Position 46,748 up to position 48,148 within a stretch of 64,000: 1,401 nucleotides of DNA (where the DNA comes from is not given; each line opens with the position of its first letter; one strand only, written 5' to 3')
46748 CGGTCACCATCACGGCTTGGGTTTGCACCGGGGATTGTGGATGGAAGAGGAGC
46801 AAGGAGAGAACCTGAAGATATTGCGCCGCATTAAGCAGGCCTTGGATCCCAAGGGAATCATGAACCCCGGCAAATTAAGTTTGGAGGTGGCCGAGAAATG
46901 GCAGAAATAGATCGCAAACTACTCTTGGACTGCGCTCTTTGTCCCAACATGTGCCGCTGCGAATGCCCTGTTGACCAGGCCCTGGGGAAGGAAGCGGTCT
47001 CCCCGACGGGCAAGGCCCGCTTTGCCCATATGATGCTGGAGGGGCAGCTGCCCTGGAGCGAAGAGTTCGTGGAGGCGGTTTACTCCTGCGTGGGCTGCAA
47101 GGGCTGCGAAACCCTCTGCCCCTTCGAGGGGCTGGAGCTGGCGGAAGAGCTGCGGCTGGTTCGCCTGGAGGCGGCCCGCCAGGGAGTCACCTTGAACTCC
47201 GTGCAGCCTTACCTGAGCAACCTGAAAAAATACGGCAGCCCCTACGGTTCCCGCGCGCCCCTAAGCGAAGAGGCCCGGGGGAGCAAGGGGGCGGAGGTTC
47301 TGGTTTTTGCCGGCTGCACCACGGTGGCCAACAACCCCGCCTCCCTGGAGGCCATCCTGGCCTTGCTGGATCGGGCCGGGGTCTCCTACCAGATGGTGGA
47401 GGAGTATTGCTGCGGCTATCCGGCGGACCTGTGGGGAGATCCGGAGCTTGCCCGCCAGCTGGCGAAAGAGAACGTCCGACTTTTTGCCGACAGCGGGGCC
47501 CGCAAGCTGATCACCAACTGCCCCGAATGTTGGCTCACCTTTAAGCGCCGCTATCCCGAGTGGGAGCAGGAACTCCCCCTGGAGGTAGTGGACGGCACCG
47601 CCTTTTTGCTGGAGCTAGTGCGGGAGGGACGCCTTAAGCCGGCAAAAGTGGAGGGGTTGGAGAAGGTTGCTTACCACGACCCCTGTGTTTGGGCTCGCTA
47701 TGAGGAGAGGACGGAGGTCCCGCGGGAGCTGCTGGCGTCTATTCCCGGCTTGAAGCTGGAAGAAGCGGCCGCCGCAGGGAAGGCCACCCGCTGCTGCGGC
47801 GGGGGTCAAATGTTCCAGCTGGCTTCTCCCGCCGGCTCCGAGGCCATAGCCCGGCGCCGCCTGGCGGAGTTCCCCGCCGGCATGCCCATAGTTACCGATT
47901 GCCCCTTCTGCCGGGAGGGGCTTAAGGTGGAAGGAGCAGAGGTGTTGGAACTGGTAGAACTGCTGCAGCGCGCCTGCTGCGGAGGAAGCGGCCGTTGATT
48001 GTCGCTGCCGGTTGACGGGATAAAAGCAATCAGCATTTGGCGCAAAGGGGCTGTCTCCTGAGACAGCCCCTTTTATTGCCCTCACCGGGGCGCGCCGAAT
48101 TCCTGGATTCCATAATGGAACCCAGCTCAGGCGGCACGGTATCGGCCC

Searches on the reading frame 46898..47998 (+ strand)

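Call 79: search_protein_families(library=pfam, proteins=[window:46898-47998:+], max_evalue=0.001)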
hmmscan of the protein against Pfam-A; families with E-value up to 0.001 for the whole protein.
window:46898-47998:+ (366 aa): 2 families
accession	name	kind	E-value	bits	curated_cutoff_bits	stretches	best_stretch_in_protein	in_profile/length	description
PF02754.22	CCG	-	8.1e-29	100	20.6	2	134-216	1-85/85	Cysteine-rich domain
PF13183.11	Fer4_8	-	1.8e-06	28.8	27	1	10-76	3-66/68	4Fe-4S dicluster domain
